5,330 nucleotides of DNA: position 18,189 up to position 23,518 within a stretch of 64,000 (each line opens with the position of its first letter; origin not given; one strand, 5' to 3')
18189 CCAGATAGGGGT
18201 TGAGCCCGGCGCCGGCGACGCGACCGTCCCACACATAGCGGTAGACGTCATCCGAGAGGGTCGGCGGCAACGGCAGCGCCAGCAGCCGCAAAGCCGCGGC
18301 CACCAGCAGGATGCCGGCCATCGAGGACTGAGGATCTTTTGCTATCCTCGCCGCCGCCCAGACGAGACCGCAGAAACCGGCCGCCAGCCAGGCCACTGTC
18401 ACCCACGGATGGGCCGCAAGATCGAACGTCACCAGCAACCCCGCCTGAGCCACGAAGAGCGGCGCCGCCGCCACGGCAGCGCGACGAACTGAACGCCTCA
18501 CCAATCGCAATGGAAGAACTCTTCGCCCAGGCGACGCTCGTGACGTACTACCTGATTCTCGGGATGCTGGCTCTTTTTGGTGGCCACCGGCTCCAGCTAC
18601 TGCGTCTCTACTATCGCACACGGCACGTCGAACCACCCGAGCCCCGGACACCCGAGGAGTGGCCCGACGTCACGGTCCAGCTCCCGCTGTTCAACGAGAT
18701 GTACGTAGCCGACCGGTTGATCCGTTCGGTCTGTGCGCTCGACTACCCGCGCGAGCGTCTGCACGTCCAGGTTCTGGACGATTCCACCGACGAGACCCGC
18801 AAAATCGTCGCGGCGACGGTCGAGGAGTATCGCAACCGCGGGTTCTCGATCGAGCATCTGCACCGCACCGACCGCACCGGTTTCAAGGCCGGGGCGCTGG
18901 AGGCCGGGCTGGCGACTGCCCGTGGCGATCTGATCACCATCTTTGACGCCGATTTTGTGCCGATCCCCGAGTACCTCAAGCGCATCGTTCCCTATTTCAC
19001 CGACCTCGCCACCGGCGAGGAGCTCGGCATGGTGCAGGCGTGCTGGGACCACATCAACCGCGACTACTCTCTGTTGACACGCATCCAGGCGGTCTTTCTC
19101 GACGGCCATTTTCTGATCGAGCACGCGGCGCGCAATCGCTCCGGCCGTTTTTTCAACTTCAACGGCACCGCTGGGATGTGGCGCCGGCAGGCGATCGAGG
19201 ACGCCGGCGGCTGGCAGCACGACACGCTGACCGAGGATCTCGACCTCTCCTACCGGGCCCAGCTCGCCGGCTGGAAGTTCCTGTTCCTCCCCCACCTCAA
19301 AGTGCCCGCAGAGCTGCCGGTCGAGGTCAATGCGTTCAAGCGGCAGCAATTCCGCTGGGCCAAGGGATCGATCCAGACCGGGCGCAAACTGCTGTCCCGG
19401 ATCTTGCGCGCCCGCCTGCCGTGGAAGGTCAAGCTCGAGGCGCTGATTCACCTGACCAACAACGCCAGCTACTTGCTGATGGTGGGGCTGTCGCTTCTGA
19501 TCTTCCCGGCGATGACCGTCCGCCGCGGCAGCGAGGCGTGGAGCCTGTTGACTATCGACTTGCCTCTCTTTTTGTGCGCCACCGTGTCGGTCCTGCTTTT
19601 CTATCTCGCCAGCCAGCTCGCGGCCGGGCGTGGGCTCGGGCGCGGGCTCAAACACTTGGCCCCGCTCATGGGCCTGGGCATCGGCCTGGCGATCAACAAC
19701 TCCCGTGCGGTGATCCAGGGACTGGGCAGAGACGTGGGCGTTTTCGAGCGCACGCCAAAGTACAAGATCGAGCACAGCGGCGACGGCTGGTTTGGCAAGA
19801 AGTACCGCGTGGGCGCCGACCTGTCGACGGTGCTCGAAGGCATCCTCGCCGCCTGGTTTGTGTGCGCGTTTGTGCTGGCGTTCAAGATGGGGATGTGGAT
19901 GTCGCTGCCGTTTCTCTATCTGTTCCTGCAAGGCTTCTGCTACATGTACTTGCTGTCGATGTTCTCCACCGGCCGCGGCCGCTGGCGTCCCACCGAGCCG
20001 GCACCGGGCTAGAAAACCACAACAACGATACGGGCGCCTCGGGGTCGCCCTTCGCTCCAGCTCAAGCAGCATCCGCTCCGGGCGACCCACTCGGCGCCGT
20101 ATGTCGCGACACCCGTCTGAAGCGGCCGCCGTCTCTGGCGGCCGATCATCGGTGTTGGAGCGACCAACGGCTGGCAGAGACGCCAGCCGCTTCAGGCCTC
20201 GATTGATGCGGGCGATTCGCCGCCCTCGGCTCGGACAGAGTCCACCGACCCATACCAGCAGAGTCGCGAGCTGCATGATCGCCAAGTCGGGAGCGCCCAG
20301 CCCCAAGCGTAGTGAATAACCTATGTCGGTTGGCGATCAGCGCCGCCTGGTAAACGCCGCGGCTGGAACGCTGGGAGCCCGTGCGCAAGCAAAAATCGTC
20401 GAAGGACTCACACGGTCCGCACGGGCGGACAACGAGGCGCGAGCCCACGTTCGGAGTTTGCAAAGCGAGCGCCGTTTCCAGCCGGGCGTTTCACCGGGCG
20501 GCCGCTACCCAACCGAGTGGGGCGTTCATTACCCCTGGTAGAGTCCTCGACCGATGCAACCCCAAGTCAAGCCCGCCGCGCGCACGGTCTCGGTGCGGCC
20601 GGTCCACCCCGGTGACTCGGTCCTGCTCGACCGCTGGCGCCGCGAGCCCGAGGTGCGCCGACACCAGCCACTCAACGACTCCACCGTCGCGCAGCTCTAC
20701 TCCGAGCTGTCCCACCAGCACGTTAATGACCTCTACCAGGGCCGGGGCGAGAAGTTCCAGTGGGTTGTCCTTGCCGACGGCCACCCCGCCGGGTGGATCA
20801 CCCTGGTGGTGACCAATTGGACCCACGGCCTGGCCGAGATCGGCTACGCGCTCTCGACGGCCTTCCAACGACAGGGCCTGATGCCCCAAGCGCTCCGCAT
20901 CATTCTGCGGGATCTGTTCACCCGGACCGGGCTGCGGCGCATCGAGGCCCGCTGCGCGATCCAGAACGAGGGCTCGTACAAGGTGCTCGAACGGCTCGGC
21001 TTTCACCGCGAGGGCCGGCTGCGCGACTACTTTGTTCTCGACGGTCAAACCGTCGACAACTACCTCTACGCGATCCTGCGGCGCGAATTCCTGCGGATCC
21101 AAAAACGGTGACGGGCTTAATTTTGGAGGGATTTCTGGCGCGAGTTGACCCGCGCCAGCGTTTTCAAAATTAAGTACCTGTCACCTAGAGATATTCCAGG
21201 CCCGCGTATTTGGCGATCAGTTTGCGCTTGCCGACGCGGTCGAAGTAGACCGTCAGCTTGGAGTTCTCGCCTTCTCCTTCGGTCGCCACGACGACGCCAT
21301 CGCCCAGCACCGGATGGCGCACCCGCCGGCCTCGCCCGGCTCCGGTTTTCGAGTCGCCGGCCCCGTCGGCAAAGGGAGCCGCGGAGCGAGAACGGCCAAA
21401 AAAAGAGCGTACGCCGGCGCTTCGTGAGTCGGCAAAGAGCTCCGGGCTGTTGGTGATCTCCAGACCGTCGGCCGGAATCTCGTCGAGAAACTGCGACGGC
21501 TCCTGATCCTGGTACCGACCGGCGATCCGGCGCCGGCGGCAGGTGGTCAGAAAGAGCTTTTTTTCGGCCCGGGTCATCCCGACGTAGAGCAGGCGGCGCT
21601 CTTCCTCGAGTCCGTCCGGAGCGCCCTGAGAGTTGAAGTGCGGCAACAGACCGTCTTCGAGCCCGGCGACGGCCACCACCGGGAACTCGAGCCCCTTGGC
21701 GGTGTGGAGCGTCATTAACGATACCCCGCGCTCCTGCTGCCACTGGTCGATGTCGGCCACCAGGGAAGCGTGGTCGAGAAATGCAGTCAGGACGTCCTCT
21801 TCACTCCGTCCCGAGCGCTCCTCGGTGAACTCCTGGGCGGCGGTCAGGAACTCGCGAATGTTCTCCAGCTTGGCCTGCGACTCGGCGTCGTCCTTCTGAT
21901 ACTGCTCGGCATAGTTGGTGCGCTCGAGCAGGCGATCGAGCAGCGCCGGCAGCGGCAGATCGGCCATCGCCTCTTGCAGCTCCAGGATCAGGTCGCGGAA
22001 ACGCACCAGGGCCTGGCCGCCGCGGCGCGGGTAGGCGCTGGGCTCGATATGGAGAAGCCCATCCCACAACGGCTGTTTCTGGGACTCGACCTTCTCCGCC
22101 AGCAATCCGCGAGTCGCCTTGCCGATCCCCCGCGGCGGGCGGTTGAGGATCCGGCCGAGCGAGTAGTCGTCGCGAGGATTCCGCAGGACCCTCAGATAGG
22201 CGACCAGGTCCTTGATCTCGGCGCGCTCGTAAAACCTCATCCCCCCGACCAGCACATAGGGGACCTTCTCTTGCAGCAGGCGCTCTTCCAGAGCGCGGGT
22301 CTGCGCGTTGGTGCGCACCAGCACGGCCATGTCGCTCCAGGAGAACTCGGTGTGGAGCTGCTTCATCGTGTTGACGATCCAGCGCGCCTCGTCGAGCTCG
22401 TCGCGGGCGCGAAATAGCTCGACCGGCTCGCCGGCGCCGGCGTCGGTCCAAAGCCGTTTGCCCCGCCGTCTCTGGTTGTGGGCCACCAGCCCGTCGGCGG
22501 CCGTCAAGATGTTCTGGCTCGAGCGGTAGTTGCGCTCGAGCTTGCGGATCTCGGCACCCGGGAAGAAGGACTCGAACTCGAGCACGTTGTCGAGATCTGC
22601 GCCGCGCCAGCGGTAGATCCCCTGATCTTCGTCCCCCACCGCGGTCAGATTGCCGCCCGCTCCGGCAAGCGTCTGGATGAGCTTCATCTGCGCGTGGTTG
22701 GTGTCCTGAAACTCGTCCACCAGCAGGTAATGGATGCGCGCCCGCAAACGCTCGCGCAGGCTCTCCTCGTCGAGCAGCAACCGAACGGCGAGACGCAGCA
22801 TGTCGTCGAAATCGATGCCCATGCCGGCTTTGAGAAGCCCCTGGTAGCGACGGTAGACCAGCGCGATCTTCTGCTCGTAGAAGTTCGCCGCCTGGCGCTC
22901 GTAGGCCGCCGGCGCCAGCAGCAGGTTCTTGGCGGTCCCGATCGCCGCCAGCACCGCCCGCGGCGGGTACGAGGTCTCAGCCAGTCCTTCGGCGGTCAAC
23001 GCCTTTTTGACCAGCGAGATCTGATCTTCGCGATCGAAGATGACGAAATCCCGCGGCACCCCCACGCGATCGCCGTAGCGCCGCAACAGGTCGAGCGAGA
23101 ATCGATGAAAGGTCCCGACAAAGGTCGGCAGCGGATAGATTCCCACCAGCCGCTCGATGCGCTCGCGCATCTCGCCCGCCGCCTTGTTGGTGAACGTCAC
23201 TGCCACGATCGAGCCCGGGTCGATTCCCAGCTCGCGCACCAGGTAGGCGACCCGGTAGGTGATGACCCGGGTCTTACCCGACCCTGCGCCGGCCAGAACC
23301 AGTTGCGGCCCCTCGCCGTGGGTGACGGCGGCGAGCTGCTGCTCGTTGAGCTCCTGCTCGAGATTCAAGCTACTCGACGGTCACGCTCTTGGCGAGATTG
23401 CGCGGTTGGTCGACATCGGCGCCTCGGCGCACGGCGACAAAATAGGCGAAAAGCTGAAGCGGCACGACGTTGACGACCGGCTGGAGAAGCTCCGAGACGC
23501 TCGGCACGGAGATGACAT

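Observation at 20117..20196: REP-like palindromic element family with compensatory stem mutations (locus 1 of 2)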

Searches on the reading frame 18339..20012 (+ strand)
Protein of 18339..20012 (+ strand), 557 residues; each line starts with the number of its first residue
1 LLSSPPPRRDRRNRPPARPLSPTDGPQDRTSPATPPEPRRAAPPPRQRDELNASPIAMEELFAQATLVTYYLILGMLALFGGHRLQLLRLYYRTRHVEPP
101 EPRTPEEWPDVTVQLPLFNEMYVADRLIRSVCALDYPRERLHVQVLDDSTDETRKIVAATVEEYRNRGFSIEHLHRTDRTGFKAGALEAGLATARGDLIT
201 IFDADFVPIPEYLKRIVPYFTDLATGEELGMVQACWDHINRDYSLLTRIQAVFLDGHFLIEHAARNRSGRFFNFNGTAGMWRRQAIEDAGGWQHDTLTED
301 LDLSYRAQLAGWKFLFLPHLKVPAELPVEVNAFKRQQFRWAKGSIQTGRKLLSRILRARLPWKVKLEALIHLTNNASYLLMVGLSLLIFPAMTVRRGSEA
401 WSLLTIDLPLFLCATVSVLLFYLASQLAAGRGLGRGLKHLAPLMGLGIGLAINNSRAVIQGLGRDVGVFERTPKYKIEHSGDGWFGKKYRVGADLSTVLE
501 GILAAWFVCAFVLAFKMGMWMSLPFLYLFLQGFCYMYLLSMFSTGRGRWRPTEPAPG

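Call 9: search_protein_families(library=pfam, proteins=[window:18339-20012:+])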
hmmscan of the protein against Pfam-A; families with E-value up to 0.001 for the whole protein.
window:18339-20012:+ (557 aa): 4 families
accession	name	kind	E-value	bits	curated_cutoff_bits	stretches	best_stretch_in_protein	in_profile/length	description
PF13641.12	Glyco_tranf_2_3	-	2.8e-27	96.7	27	1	109-343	1-230/230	Glycosyltransferase like family 2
PF13632.12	Glyco_trans_2_3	-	1.2e-20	74.6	27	1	199-391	2-190/198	Glycosyl transferase family group 2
PF00535.33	Glycos_transf_2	-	8.6e-16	58.8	23.3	1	114-245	3-124/168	Glycosyl transferase family 2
PF13506.12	Glyco_transf_21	-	2.3e-12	47.2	21.7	1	183-342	18-174/174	Glycosyl transferase family 21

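Call 58: find_homologous_proteins(query=window:18339-20012:+, max_evalue=1e-40)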
Query window:18339-20012:+ (557 aa): 8000 proteins with E <= 1e-40 among 8000 candidates; the best 120 are listed.
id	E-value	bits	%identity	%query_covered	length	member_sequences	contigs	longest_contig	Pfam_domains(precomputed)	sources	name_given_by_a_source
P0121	0.0e+0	1152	100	90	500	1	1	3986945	PF13632.13,PF13506.14,PF13641.13,PF00535.33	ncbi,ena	-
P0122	0.0e+0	1021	89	90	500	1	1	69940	PF13632.13,PF13506.14,PF13641.13,PF00535.33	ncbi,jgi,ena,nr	ncbi:MAG: glycosyltransferase family 2 protein [Acidobacteriota bacterium]|nr:glycosyltransferase fa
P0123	1.6e-240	818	73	88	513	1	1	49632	PF13632.13,PF13506.14,PF13641.13,PF00535.33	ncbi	-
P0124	4.0e-240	816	74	88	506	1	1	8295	PF13632.13,PF13506.14,PF13641.13,PF00535.33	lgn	-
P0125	4.1e-240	816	72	90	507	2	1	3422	PF13632.13,PF13506.14,PF13641.13,PF00535.33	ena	-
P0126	5.5e-240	816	74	87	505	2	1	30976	PF13632.13,PF13506.14,PF13641.13,PF00535.33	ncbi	-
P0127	2.7e-239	813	74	87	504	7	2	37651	PF13632.13,PF13506.14,PF13641.13,PF00535.33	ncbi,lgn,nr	ncbi:MAG: glycosyltransferase [Acidobacteria bacterium]|nr:glycosyltransferase [Acidobacteriota bact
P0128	9.2e-238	808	73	89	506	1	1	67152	PF13632.13,PF13506.14,PF13641.13,PF00535.33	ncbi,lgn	ncbi:MAG: cellulose synthase family protein [Thermoanaerobaculia bacterium]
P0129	2.4e-237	807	72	88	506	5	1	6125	PF13632.13,PF10111.15,PF13506.14,PF13641.13,PF00535.33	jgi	jgi:cellulose synthase/poly-beta-1,6-N-acetylglucosamine synthase-like glycosyltransferase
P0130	2.5e-234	797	73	87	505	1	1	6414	PF13632.13,PF13506.14,PF13641.13,PF00535.33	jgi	jgi:cellulose synthase/poly-beta-1,6-N-acetylglucosamine synthase-like glycosyltransferase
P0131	2.9e-234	797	71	90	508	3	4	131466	PF13632.13,PF13506.14,PF13641.13,PF00535.33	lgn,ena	-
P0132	1.1e-232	792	71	86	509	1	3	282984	PF13632.13,PF13506.14,PF13641.13,PF00535.33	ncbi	-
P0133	1.4e-232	791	72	86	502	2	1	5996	PF13632.13,PF13506.14,PF13641.13,PF00535.33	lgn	-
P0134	1.8e-231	788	70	89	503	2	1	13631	PF13632.13,PF13506.14,PF13641.13,PF00535.33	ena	-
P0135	3.2e-231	787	71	90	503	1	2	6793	PF13632.13,PF13506.14,PF13641.13,PF00535.33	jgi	jgi:cellulose synthase/poly-beta-1,6-N-acetylglucosamine synthase-like glycosyltransferase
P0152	2.0e-216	738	67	89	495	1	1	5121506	PF13632.13,PF13506.14,PF13641.13,PF00535.33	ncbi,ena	-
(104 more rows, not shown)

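Call 61: find_encoding_contigs(protein=P0122, flank=4000, max_places=1)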
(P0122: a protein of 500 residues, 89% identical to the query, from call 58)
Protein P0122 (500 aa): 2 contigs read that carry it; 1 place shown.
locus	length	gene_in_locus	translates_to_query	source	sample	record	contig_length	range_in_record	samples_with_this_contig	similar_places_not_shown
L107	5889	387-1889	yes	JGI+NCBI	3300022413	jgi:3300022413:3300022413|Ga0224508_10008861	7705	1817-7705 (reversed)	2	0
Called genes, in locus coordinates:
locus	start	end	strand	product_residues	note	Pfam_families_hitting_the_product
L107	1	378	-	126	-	PF26314:MptA_B_family (weak)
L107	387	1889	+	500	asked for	PF13506:Glyco_transf_21, PF00535:Glycos_transf_2, PF13641:Glyco_tranf_2_3, PF13632:Glyco_trans_2_3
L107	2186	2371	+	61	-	-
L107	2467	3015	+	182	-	PF13302:Acetyltransf_3, PF00583:Acetyltransf_1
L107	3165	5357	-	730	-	PF00580:UvrD-helicase, PF13245:AAA_19, PF13604:AAA_30 (faint), PF13361:UvrD_C, PF13538:UvrD_C_2 (weak), PF21196:PcrA_UvrD_tudor (weak)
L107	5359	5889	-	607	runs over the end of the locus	PF13522:GATase_6, PF13537:GATase_7, PF01380:SIS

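Call 62: find_encoding_contigs(protein=P0123, flank=4000, max_places=1)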
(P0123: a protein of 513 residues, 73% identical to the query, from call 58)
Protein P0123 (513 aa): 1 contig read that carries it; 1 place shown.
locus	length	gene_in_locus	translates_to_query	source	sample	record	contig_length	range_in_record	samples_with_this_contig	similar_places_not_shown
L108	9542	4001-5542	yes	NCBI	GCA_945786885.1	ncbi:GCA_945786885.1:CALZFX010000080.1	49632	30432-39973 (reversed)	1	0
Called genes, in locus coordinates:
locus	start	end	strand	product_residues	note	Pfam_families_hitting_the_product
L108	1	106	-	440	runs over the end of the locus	PF02163:Peptidase_M50, PF00595:PDZ (weak), PF13180:PDZ_2, PF14685:PDZ_Tricorn (faint), PF17820:PDZ_6, PF13180:PDZ_2, PF17820:PDZ_6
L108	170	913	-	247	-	PF01148:CTP_transf_1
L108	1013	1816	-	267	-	PF01255:Prenyltransf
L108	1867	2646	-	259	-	PF01416:PseudoU_synth_1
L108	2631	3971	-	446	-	PF26314:MptA_B_family, PF09594:GT87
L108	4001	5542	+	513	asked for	PF13506:Glyco_transf_21, PF00535:Glycos_transf_2, PF13641:Glyco_tranf_2_3, PF13632:Glyco_trans_2_3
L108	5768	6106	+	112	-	PF00583:Acetyltransf_1, PF13302:Acetyltransf_3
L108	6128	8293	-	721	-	PF00580:UvrD-helicase, PF01443:Viral_helicase1 (faint), PF13245:AAA_19, PF13604:AAA_30 (faint), PF13361:UvrD_C, PF13538:UvrD_C_2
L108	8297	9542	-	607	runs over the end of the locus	PF13522:GATase_6, PF13537:GATase_7, PF01380:SIS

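Call 63: find_encoding_contigs(protein=P0152, flank=4000, max_places=1)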
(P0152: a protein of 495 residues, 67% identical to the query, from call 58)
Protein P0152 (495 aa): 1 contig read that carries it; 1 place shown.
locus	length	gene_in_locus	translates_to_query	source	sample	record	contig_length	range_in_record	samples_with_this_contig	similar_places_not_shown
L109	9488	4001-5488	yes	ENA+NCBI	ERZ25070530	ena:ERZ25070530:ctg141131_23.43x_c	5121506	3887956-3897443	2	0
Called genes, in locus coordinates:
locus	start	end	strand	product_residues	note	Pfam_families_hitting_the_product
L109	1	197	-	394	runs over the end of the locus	PF02670:DXP_reductoisom, PF08436:DXP_redisom_C, PF13288:DXPR_C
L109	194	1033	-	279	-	PF01148:CTP_transf_1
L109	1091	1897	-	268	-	PF01255:Prenyltransf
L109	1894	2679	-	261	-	PF01416:PseudoU_synth_1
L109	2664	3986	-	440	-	PF26314:MptA_B_family, PF09594:GT87 (weak)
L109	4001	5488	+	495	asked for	PF13506:Glyco_transf_21, PF00535:Glycos_transf_2, PF13641:Glyco_tranf_2_3, PF13632:Glyco_trans_2_3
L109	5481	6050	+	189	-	PF13302:Acetyltransf_3, PF00583:Acetyltransf_1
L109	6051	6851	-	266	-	PF04228:Zn_peptidase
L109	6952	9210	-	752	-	PF00580:UvrD-helicase, PF13245:AAA_19, PF13604:AAA_30 (faint), PF13361:UvrD_C, PF13538:UvrD_C_2, PF21196:PcrA_UvrD_tudor (weak)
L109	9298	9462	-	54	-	-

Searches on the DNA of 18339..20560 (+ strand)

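Call 64: search_with_rna_model(model_id=R1, sources=[L107, L108, L109], filters=off, max_evalue=1)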
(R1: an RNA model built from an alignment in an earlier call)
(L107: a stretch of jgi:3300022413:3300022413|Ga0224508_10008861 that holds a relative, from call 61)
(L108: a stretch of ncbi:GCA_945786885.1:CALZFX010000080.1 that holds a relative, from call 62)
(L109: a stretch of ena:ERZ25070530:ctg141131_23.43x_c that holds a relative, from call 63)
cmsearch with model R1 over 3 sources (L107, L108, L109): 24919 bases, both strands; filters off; matches with E-value up to 1: 2.
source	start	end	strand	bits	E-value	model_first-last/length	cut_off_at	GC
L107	2290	2333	-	42.3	3.6e-06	1-44/44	no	0.73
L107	2299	2320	+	11.5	0.69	14-35/44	no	0.91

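Call 74: search_rna_families(source=window, start=20000, end=20560, threshold=evalue, max_evalue=1)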
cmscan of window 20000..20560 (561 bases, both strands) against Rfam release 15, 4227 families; matches with E-value up to 1: 3.
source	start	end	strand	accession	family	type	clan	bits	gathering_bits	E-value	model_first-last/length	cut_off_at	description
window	20113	20199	+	RF03599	MIR1883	Gene; miRNA;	-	23.8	128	0.075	1-118/118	no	MIR1883 microRNA precursor family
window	20110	20194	-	RF00763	mir-339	Gene; miRNA;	-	20.3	60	0.74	1-92/92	no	mir-339 microRNA precursor family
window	20117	20195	-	RF01390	isrG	Gene; sRNA;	-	13.9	100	0.16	118-216/279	no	isrG Hfq binding RNA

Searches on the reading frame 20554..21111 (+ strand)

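Call 72: search_protein_families(library=pfam, proteins=[window:20554-21111:+])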
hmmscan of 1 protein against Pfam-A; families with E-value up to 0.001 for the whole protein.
window:20554-21111:+ (185 aa): 4 families
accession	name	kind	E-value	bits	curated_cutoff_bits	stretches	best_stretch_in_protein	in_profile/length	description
PF13302.13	Acetyltransf_3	-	1.7e-22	81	25.4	1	14-151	4-138/138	Acetyltransferase (GNAT) domain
PF00583.31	Acetyltransf_1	-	1.4e-12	48.4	20.7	1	56-150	20-116/116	Acetyltransferase (GNAT) family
PF13420.13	Acetyltransf_4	-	5.3e-07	30.2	24.3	1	25-169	12-153/155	Acetyltransferase (GNAT) domain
PF13523.12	Acetyltransf_8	-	5e-06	26.6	27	1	21-155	5-142/145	Acetyltransferase (GNAT) domain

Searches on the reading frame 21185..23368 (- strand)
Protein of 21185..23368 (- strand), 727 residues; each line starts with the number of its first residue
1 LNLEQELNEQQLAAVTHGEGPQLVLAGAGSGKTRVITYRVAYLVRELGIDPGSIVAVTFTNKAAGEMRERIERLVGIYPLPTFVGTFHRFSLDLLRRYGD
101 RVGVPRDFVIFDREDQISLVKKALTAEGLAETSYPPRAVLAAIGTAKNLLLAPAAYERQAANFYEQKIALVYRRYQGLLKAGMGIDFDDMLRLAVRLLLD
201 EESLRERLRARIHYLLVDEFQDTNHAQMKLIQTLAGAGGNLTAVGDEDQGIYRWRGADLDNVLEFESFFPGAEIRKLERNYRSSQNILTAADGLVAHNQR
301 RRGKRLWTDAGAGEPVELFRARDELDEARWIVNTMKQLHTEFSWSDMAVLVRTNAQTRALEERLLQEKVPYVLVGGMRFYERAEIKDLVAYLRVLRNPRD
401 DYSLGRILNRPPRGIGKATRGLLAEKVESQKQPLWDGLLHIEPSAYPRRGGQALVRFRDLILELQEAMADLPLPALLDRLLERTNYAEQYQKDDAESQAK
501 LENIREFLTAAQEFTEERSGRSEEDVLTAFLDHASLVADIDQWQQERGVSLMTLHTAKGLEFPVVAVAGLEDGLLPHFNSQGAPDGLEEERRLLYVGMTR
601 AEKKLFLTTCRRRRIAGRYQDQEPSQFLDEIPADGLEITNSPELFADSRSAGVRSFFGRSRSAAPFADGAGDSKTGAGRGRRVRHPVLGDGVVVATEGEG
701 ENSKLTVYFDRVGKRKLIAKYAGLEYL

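Call 9: search_protein_families(library=pfam, proteins=[window:21185-23368:-])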
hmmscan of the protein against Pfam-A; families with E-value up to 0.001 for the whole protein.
window:21185-23368:- (727 aa): 7 families
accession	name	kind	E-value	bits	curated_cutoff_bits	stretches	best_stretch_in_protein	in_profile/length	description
PF00580.27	UvrD-helicase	-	4.2e-80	269.8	23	1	7-269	1-270/271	UvrD/REP helicase N-terminal domain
PF13361.12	UvrD_C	-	3.6e-75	254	25.6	2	276-427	2-154/350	UvrD-like helicase C-terminal domain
PF13245.12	AAA_19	-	4.6e-22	79.1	25.1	1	14-253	4-132/134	AAA domain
PF13538.12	UvrD_C_2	-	2.1e-10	40.7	27.4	1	550-607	3-51/52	UvrD-like helicase C-terminal domain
PF21196.3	PcrA_UvrD_tudor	-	1.5e-08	34.8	23.9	1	680-722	2-44/48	PcrA/UvrD tudor domain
PF13604.12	AAA_30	-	2.6e-08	34.3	27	0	7-71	2-66/191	AAA domain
PF01443.25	Viral_helicase1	-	0.00016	22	21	0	540-607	168-226/228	Viral superfamily 1 RNA helicase core domain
